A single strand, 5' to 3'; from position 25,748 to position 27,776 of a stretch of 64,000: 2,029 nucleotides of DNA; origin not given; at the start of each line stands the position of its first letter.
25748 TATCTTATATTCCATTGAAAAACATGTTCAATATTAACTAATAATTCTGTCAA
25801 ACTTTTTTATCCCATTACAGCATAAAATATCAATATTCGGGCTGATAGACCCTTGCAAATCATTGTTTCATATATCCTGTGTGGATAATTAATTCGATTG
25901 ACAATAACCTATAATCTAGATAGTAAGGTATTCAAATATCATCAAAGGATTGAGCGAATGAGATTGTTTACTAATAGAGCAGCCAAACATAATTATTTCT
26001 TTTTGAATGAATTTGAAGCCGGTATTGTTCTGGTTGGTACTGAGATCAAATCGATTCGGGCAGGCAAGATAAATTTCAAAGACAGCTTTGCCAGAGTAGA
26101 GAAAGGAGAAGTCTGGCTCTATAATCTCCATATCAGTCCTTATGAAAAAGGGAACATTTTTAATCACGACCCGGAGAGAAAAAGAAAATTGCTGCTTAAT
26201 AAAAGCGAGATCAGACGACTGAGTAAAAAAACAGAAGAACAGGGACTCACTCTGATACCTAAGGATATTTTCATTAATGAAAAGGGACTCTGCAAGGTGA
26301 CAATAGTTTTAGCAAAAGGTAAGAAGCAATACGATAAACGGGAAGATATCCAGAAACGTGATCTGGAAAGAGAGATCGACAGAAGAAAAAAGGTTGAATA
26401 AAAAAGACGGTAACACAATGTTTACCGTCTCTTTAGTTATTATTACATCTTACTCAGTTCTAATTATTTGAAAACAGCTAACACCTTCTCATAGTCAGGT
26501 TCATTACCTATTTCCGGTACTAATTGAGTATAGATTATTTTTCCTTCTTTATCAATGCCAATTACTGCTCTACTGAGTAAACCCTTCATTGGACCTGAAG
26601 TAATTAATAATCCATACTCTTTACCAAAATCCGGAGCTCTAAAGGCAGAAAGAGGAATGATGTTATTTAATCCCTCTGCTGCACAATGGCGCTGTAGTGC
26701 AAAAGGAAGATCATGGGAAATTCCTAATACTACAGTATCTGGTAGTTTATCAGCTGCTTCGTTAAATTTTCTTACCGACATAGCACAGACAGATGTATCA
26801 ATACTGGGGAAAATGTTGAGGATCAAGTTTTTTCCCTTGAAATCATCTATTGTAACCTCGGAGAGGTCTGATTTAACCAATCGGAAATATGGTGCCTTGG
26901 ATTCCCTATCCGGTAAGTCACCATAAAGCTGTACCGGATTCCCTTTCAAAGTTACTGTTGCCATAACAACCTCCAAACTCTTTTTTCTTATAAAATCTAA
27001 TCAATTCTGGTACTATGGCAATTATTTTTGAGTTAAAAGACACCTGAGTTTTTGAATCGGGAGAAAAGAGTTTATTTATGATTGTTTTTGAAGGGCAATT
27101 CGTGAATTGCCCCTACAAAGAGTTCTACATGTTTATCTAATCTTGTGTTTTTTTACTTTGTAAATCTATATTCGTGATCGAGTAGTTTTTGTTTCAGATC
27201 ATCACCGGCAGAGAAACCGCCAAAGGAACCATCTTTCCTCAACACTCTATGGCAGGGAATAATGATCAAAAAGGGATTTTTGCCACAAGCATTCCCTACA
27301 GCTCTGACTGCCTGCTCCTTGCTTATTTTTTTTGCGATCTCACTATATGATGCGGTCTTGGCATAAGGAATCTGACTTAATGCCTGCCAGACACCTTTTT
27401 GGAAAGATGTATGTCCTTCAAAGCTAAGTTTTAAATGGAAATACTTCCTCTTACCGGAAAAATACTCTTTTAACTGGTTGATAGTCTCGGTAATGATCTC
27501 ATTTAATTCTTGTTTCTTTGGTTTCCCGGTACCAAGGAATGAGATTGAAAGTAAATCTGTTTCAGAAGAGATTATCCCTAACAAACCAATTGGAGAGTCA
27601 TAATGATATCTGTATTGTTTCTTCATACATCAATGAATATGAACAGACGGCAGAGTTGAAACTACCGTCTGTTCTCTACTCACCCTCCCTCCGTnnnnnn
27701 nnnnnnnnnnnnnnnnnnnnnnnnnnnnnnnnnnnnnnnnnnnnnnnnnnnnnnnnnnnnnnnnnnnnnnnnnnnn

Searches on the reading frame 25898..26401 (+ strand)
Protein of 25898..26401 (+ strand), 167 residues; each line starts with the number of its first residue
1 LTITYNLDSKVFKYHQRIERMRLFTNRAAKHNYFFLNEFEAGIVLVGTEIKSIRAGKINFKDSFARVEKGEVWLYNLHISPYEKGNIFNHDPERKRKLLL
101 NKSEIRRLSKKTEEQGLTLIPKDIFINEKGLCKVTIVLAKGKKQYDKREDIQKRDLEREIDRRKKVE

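Call 33: find_encoding_contigs(protein=window:25898-26401:+, flank=10000, max_places=10)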
Protein window:25898-26401:+ (167 aa): no gene with exactly this product is on record in the collection.

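Call 42: search_protein_families(library=pfam, proteins=[window:25898-26401:+], max_evalue=0.001)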
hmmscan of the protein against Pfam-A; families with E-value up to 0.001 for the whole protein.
window:25898-26401:+ (167 aa): 1 family
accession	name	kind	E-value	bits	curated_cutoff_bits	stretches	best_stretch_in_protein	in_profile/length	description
PF01668.23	SmpB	-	8.9e-60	201.2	27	1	24-165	2-142/143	SmpB protein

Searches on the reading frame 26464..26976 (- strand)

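Call 42: search_protein_families(library=pfam, proteins=[window:26464-26976:-], max_evalue=0.001)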
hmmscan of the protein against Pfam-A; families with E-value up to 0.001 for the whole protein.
window:26464-26976:- (170 aa): 2 families
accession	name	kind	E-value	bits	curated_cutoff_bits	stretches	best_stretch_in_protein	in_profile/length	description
PF08534.16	Redoxin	-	1.9e-28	99.5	26.6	1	26-166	4-148/148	Redoxin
PF00578.27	AhpC-TSA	-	3.2e-14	53.4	26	1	26-149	3-123/124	AhpC/TSA family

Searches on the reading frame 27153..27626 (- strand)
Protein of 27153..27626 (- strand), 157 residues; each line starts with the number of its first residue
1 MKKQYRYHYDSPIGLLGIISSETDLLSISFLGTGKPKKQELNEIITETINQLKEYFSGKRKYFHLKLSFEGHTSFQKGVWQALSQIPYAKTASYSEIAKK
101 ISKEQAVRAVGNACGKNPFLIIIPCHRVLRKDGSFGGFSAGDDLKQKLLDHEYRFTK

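Call 42: search_protein_families(library=pfam, proteins=[window:27153-27626:-], max_evalue=0.001)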
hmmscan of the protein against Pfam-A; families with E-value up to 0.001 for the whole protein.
window:27153-27626:- (157 aa): 2 families
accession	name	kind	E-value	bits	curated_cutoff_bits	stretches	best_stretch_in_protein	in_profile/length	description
PF01035.26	DNA_binding_1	-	2.2e-32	111.2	27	1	74-152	1-79/81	6-O-methylguanine DNA methyltransferase, DNA binding domain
PF02870.21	Methyltransf_1N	-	5.4e-09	36.9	21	1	8-68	5-70/71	6-O-methylguanine DNA methyltransferase, ribonuclease-like domain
